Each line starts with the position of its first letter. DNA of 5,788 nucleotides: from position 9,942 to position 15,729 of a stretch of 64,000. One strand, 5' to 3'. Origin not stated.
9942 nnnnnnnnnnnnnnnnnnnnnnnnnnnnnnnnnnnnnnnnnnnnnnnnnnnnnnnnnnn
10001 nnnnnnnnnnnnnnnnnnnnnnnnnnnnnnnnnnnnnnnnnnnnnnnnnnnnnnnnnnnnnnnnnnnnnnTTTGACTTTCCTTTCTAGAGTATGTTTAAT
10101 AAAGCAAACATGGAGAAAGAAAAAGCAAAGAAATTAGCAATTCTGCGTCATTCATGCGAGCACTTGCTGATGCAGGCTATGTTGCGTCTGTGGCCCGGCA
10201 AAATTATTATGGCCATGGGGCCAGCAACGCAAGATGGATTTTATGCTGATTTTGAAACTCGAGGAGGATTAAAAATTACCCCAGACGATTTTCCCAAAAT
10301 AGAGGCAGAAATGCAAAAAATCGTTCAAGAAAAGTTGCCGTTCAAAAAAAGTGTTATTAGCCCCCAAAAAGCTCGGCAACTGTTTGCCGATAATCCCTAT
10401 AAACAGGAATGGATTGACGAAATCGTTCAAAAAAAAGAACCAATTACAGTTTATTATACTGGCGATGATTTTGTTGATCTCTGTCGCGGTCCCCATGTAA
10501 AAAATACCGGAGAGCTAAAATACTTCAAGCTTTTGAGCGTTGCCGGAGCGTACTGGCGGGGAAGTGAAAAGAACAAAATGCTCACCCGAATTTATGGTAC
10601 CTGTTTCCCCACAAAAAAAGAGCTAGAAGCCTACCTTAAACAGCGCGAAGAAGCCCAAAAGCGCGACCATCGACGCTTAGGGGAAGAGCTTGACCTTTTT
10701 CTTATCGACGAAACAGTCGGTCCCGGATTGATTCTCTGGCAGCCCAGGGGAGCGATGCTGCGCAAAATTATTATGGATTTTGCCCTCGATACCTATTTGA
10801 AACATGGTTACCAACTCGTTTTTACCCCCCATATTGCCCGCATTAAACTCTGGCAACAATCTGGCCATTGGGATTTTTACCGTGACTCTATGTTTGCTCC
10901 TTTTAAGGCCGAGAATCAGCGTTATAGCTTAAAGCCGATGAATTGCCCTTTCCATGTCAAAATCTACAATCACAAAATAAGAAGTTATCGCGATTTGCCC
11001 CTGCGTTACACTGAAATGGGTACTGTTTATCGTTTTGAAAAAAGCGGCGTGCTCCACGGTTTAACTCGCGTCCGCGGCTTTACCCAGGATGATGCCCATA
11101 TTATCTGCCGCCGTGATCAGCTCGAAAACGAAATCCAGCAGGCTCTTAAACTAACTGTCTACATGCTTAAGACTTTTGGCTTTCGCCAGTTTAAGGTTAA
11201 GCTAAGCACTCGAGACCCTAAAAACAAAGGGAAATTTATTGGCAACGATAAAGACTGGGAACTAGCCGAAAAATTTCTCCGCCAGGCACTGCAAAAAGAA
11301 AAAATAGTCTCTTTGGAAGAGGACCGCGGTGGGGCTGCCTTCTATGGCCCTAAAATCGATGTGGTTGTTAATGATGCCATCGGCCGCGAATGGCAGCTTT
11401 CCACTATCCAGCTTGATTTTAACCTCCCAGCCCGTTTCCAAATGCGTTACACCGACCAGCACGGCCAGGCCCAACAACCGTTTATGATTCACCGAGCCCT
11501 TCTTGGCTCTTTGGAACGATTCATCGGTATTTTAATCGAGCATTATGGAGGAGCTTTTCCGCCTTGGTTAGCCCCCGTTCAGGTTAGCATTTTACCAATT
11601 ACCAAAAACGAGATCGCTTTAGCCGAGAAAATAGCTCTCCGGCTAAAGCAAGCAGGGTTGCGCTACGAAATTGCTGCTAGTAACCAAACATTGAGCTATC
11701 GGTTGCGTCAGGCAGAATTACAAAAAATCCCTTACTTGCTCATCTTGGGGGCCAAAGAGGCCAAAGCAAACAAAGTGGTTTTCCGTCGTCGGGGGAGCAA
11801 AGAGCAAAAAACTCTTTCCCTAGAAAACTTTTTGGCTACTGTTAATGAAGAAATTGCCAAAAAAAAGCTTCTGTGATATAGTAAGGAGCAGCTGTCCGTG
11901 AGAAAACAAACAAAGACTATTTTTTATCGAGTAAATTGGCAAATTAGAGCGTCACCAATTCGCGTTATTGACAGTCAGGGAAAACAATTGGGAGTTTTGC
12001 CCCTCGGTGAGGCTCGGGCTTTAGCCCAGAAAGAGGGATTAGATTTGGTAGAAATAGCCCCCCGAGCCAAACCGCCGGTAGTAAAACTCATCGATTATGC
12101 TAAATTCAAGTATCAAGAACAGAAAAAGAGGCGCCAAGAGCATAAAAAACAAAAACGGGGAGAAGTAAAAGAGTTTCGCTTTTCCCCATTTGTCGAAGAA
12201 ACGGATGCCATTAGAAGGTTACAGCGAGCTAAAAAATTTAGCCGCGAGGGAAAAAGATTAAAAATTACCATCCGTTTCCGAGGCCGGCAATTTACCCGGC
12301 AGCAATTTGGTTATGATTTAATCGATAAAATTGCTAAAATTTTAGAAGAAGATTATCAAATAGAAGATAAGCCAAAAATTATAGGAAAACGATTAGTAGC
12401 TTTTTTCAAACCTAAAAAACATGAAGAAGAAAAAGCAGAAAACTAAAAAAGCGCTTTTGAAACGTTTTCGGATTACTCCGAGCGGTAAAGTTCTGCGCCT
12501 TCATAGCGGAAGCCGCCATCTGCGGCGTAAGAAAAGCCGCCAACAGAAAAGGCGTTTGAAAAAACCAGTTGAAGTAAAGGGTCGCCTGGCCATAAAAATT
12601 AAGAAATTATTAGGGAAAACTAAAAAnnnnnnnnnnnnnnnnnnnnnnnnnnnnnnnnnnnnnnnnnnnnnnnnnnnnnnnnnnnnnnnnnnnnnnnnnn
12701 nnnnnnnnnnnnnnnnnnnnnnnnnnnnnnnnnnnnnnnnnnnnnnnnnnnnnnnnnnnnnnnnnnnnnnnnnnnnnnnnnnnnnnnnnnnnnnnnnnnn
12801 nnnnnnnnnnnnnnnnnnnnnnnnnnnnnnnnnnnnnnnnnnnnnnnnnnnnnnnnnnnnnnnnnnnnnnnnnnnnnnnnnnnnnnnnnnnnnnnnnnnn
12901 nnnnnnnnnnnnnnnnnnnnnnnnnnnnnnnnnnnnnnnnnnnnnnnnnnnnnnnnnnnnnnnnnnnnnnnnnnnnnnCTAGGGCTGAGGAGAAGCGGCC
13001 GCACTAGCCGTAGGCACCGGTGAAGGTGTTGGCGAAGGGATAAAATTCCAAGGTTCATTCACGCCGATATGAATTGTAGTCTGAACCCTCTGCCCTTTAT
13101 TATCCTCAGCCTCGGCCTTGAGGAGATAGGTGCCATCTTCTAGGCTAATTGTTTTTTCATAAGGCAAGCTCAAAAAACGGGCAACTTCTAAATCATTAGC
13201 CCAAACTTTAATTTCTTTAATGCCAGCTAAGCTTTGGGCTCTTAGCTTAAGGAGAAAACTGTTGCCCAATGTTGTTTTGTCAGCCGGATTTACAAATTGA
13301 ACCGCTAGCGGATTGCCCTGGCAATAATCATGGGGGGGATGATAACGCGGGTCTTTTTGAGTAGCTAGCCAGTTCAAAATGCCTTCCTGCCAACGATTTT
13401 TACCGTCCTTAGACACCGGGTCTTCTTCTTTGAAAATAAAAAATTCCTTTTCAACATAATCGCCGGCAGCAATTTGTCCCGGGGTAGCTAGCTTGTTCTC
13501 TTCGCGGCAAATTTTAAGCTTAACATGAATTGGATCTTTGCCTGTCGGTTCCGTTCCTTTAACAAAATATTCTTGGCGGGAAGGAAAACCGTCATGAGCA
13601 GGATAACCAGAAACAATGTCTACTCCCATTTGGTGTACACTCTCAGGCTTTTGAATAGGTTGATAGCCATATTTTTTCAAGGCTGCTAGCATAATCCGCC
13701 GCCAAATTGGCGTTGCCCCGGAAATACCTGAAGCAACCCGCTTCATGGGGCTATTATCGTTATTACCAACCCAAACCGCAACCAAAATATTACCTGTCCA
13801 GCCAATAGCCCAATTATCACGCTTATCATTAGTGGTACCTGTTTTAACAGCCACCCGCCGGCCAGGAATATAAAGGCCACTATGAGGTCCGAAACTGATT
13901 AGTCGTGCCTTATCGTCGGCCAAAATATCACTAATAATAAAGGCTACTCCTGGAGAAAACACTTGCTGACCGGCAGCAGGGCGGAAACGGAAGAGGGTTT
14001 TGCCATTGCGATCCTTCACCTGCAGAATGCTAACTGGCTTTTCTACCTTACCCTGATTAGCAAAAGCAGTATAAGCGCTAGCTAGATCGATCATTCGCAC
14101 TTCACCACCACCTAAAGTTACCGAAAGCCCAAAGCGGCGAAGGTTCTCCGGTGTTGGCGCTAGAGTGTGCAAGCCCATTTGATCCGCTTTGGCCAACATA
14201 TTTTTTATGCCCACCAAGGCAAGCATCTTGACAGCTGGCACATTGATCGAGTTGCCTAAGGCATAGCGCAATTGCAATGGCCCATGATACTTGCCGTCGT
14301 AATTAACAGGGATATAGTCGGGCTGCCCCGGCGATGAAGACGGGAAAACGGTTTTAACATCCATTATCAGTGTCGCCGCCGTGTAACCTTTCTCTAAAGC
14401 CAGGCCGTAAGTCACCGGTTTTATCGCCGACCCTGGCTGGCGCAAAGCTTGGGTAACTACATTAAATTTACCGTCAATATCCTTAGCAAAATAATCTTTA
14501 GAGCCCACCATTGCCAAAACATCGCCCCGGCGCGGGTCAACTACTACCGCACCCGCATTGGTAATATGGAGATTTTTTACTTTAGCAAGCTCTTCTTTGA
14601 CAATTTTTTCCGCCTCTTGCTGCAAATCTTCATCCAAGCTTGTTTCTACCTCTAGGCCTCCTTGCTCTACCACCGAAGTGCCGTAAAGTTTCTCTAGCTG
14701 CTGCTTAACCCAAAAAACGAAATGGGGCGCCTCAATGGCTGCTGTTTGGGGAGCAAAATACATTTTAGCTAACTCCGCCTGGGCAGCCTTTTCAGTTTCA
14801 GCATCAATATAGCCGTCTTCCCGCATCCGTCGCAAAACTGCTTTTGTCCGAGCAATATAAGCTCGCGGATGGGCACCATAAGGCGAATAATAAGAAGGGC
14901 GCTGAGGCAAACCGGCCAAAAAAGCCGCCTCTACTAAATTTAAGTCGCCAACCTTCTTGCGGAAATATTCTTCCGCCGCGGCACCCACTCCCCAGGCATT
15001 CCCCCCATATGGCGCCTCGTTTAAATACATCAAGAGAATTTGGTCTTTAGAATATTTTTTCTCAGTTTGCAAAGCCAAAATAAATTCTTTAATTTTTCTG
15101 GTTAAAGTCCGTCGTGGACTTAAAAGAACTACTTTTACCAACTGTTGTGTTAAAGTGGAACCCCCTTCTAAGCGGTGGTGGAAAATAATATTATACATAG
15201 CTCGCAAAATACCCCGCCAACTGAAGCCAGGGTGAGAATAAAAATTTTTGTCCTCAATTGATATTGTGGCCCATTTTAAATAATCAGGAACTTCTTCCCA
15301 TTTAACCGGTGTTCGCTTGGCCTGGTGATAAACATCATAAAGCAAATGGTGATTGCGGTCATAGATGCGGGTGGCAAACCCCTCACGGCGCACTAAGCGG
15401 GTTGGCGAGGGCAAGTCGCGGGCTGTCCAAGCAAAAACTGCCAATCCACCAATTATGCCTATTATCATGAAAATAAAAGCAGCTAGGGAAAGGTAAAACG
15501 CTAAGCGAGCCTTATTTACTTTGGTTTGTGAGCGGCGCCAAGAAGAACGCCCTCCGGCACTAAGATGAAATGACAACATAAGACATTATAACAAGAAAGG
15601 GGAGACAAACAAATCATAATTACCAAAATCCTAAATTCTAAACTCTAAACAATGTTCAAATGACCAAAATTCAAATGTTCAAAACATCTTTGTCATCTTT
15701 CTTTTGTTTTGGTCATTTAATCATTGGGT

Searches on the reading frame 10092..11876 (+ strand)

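Call 54: search_protein_families(library=pfam, proteins=[window:10092-11876:+], max_evalue=0.00001)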
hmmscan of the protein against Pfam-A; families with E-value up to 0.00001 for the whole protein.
window:10092-11876:+ (594 aa): 3 families
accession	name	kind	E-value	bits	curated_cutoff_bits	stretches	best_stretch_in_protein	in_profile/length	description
PF00587.30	tRNA-synt_2b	-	7.2e-49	166.7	29.3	1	272-485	4-179/179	tRNA synthetase class II core domain (G, H, P, S and T)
PF03129.25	HGTP_anticodon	-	7.2e-21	74.6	21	1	497-586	1-93/94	Anticodon binding domain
PF07973.19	tRNA_SAD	-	4.3e-18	65.4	24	1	118-168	1-44/44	Threonyl and Alanyl tRNA synthetase second additional domain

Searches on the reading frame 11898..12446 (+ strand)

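Call 54: search_protein_families(library=pfam, proteins=[window:11898-12446:+], max_evalue=0.00001)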
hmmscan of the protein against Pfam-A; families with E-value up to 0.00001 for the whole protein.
window:11898-12446:+ (182 aa): 2 families
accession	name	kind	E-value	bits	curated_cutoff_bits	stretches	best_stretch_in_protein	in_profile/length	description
PF05198.21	IF3_N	-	1.1e-27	96.4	26.9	1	12-80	1-69/70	Translation initiation factor IF-3, N-terminal domain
PF00707.27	IF3_C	-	6e-20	71.4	34.8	1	89-173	2-86/86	Translation initiation factor IF-3, C-terminal domain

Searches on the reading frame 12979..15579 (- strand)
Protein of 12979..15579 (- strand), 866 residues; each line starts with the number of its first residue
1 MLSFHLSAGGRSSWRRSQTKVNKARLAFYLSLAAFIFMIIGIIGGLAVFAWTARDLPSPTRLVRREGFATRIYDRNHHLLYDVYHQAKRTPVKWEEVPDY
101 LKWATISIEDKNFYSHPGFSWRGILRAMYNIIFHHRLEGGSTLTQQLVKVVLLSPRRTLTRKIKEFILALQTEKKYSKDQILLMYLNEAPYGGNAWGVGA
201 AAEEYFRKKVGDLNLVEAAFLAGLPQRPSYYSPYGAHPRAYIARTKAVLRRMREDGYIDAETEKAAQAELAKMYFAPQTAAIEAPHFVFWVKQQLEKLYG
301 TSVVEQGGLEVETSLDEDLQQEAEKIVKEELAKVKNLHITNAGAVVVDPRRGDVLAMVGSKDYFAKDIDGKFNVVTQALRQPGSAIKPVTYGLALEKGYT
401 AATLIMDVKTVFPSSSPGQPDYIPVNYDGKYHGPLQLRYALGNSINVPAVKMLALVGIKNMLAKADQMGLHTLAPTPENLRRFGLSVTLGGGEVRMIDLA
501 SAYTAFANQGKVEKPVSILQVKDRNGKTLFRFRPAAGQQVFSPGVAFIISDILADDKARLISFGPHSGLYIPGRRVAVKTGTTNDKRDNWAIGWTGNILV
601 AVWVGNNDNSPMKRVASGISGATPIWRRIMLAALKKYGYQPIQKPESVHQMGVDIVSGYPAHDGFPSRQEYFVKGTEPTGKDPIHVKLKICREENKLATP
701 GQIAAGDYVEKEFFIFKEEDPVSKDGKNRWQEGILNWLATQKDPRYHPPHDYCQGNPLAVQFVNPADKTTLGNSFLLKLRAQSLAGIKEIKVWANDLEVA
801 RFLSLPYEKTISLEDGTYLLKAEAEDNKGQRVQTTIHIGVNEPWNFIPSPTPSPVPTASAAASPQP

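Call 54: search_protein_families(library=pfam, proteins=[window:12979-15579:-], max_evalue=0.00001)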
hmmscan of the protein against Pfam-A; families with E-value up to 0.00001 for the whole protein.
window:12979-15579:- (866 aa): 2 families
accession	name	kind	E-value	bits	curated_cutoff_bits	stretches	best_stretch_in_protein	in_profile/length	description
PF00912.28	Transgly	-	2.8e-60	203.2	27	1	81-252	6-177/178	Transglycosylase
PF00905.27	Transpeptidase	-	3.6e-23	82.7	22.1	1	343-630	2-298/299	Penicillin binding protein transpeptidase domain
